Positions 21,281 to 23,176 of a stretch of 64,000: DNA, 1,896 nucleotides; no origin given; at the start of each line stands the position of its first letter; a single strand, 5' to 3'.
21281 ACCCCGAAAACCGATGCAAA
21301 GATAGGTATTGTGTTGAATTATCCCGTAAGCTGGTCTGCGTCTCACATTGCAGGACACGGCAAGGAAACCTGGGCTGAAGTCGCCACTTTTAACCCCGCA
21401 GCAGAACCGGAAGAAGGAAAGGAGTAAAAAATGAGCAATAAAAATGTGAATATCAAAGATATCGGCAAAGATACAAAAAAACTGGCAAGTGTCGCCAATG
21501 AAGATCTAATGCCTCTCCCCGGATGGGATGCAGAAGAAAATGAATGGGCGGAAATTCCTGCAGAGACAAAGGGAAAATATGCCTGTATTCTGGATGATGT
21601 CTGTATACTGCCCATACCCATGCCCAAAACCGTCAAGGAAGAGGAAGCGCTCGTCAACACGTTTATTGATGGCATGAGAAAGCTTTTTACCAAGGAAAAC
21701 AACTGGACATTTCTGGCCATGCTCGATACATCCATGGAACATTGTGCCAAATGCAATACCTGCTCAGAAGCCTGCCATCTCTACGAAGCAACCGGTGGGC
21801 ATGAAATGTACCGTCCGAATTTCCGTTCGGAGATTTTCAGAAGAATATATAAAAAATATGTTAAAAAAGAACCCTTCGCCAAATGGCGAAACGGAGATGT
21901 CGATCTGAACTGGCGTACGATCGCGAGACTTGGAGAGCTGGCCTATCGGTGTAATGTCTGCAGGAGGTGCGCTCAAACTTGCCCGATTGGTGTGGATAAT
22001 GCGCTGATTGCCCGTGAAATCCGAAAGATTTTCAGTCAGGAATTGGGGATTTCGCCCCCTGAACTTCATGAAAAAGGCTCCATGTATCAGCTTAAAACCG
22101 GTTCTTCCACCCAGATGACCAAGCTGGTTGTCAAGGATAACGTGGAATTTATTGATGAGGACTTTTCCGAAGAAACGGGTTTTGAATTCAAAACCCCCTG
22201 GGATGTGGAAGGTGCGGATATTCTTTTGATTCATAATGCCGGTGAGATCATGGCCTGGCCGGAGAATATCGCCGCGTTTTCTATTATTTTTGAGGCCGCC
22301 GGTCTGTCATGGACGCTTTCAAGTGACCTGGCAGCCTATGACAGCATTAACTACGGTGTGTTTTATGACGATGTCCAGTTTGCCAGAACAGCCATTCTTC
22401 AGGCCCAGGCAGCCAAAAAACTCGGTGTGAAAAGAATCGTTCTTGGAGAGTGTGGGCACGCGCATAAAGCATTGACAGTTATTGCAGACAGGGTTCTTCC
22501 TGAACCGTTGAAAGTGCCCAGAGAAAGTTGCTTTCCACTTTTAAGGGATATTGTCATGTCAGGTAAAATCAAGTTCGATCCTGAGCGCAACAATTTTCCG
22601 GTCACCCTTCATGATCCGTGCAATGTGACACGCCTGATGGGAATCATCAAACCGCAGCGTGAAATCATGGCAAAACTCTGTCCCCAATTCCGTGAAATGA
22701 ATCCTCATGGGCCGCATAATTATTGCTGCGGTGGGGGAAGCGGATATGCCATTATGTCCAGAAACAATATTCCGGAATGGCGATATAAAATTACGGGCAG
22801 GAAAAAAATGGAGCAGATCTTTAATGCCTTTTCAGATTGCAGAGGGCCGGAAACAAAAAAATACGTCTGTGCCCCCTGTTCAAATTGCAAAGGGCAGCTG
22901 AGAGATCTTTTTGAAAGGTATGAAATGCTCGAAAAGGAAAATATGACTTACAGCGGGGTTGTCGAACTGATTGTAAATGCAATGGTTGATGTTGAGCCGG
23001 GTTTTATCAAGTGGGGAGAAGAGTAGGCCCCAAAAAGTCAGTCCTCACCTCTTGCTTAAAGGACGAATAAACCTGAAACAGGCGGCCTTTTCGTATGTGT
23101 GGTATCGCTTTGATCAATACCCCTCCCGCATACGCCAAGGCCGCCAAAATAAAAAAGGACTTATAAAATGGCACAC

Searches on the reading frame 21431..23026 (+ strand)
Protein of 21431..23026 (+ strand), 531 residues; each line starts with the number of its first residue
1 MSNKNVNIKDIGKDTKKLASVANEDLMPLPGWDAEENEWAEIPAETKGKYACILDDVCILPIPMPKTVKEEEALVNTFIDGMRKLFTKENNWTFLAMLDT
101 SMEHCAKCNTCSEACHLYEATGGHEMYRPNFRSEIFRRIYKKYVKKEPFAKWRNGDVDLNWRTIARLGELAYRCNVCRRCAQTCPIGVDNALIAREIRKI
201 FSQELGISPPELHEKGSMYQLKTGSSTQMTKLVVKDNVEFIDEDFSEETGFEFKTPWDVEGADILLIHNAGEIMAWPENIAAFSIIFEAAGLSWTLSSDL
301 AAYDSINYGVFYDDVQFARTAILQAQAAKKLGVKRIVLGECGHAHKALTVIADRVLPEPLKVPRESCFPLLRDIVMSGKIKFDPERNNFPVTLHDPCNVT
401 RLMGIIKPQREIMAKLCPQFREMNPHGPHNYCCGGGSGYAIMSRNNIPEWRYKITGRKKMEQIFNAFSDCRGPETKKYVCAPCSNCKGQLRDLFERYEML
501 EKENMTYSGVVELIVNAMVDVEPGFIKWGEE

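Call 3: search_protein_families(library=pfam, proteins=[window:21431-23026:+], max_evalue=0.01)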
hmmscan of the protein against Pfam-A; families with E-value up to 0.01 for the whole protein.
window:21431-23026:+ (531 aa): 6 families
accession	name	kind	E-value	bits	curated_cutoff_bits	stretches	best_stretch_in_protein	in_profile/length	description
PF13183.11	Fer4_8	-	7.6e-10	39.6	27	1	102-188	2-68/68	4Fe-4S dicluster domain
PF02754.22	CCG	-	9.9e-07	29.2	20.6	1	391-491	1-85/85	Cysteine-rich domain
PF13534.11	Fer4_17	-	0.00036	21.5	22.2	1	105-189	2-61/61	4Fe-4S dicluster domain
PF12838.12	Fer4_7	-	0.0014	19.4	27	1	104-188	1-52/52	4Fe-4S dicluster domain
PF13237.11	Fer4_10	-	0.0031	17.9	25.5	0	173-191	8-26/53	4Fe-4S dicluster domain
PF13484.11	Fer4_16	-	0.0064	17.7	30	0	173-188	1-16/66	4Fe-4S double cluster binding domain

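Call 54: search_protein_families(library=ncbifam, proteins=[window:21431-23026:+], max_evalue=0.001)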
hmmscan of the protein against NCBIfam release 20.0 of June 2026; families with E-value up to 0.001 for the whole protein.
window:21431-23026:+ (531 aa): 7 families
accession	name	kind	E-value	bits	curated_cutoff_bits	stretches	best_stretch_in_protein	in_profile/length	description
NF045796.1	DsrK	equivalog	7e-94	315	400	1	71-519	16-436/453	sulfate reduction electron transfer complex DsrMKJOP subunit DsrK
NF045724.1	ferredox_TmcB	equivalog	1.3e-56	192.1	735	1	96-500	34-414/430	electron transfer complex ferredoxin TmcB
NF045711.1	sulf_resp_HmcF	equivalog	1.9e-56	191.8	750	1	90-516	47-447/457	sulfate respiration complex iron-sulfur protein HmcF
NF045670.1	quin_L_LdhH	equivalog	5.7e-12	44.7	800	1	385-466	596-669/706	L-lactate dehydrogenase (quinone) large subunit LdhH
TIGR00273.1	TIGR00273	equivalog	3.1e-07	29.6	444.8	1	166-242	337-411/432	LutB/LldF family L-lactate oxidation iron-sulfur protein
NF004898.0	PRK06259.1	equivalog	9.2e-07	27.8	385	1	384-515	372-485/488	fumarate reductase (CoM/CoB) subunit TfrB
NF008369.0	PRK11168.1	equivalog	5.8e-05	22.1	278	0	97-121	5-29/401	anaerobic glycerol-3-phosphate dehydrogenase subunit C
